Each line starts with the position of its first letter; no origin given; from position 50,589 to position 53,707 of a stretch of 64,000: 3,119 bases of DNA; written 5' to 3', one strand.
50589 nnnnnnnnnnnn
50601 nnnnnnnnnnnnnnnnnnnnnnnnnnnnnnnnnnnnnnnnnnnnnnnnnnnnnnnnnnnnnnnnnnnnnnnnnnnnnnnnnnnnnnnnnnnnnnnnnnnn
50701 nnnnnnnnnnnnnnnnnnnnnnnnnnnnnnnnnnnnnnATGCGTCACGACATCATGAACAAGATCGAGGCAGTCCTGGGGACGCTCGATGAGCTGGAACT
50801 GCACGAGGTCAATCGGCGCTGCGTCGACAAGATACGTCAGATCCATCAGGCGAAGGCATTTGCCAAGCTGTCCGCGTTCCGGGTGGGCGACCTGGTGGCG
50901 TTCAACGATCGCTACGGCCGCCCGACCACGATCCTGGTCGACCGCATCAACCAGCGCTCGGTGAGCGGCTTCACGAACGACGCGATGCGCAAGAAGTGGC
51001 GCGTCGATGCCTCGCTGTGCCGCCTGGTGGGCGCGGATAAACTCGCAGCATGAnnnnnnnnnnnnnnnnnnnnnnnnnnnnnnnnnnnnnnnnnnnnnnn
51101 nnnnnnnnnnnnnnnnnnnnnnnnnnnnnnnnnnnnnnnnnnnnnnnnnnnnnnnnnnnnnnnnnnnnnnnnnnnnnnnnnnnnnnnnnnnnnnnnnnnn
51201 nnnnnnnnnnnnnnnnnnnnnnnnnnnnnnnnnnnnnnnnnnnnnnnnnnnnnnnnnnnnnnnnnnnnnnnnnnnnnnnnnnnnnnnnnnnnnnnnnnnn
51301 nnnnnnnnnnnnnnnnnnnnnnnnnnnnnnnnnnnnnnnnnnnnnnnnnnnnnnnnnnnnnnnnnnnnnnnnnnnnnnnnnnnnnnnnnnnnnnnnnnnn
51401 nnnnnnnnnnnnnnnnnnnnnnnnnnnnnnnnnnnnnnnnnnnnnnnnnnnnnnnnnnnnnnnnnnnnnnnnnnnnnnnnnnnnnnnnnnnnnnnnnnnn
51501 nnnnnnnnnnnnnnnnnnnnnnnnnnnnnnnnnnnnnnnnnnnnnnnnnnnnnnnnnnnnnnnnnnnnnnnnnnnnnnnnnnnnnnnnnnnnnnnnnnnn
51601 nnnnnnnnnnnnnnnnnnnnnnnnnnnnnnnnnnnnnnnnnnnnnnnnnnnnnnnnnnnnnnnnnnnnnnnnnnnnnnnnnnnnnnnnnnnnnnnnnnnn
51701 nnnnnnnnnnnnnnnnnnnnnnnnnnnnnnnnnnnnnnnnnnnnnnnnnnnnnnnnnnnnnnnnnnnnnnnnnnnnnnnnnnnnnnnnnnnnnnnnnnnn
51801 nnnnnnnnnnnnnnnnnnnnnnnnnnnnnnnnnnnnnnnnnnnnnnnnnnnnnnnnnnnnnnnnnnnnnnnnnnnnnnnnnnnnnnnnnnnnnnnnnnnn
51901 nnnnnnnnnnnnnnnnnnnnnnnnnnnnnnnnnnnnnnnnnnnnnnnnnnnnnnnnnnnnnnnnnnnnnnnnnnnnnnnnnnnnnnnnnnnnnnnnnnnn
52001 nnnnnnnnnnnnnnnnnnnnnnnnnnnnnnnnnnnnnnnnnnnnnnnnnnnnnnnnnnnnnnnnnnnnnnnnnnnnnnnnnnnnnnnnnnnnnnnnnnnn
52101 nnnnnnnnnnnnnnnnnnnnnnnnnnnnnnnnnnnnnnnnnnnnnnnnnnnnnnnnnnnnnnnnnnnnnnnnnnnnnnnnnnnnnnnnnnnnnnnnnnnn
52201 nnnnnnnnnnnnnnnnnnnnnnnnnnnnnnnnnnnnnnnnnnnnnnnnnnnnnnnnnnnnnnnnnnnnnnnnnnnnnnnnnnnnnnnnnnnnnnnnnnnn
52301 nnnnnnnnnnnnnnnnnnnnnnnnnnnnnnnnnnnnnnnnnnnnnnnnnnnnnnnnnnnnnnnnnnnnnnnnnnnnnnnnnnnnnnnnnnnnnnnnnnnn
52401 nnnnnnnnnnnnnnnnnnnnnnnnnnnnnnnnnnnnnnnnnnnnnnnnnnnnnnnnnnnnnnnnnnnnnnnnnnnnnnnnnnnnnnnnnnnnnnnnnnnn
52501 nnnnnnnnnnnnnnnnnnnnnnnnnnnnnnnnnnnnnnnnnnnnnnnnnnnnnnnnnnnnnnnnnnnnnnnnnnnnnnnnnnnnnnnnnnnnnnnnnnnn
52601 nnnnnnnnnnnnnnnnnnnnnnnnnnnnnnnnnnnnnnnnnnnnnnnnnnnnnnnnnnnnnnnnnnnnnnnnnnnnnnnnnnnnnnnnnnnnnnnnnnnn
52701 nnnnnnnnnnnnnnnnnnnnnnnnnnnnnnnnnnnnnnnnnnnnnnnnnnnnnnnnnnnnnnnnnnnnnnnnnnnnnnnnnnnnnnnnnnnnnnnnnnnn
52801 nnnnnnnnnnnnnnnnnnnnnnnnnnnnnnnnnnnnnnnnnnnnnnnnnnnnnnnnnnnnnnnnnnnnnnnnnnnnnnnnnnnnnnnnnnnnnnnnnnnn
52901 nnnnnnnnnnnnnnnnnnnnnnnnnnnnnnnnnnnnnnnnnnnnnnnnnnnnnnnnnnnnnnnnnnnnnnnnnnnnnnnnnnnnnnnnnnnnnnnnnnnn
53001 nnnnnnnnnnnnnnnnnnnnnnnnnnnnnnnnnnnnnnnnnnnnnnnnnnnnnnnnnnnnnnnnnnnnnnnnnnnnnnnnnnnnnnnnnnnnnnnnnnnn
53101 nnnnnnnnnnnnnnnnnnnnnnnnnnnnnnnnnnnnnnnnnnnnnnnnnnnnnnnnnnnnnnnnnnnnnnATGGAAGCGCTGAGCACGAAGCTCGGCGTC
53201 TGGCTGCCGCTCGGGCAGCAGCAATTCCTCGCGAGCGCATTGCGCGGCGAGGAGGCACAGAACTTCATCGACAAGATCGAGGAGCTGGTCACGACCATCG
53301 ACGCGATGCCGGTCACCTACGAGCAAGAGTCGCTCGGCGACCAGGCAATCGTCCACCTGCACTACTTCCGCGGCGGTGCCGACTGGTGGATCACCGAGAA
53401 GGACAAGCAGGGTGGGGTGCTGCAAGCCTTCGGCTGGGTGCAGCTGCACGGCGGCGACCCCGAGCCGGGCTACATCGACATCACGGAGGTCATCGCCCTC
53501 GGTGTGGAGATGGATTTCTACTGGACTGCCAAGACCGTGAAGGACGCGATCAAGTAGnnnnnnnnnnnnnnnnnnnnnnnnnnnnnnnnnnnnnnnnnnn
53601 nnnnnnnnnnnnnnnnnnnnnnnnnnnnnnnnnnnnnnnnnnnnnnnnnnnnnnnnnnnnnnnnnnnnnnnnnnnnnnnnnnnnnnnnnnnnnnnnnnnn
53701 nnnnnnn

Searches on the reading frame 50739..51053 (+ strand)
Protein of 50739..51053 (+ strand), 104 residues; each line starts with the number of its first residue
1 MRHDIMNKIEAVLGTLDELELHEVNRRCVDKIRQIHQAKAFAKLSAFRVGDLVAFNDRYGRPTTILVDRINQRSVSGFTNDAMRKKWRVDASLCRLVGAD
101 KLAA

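Call 92: search_protein_families(library=pfam, proteins=[window:50739-51053:+], max_evalue=0.01)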
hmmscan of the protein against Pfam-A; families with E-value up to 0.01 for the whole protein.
window:50739-51053:+ (104 aa): 1 family
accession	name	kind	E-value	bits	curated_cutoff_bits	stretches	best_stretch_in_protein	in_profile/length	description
PF14203.11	TTRAP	-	0.0018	18.9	27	1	2-44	17-58/62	Putative transposon-transfer assisting protein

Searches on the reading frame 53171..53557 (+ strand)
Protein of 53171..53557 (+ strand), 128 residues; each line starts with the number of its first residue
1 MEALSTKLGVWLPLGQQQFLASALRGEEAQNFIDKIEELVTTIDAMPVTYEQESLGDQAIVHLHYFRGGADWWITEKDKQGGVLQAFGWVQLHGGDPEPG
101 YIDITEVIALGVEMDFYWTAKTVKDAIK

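Call 92: search_protein_families(library=pfam, proteins=[window:53171-53557:+], max_evalue=0.01)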
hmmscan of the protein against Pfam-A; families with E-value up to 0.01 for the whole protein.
window:53171-53557:+ (128 aa): 1 family
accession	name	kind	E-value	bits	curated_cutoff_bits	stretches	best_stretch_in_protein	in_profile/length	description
PF11171.13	DUF2958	-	0.00083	20.1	21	1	52-113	20-80/111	Protein of unknown function (DUF2958)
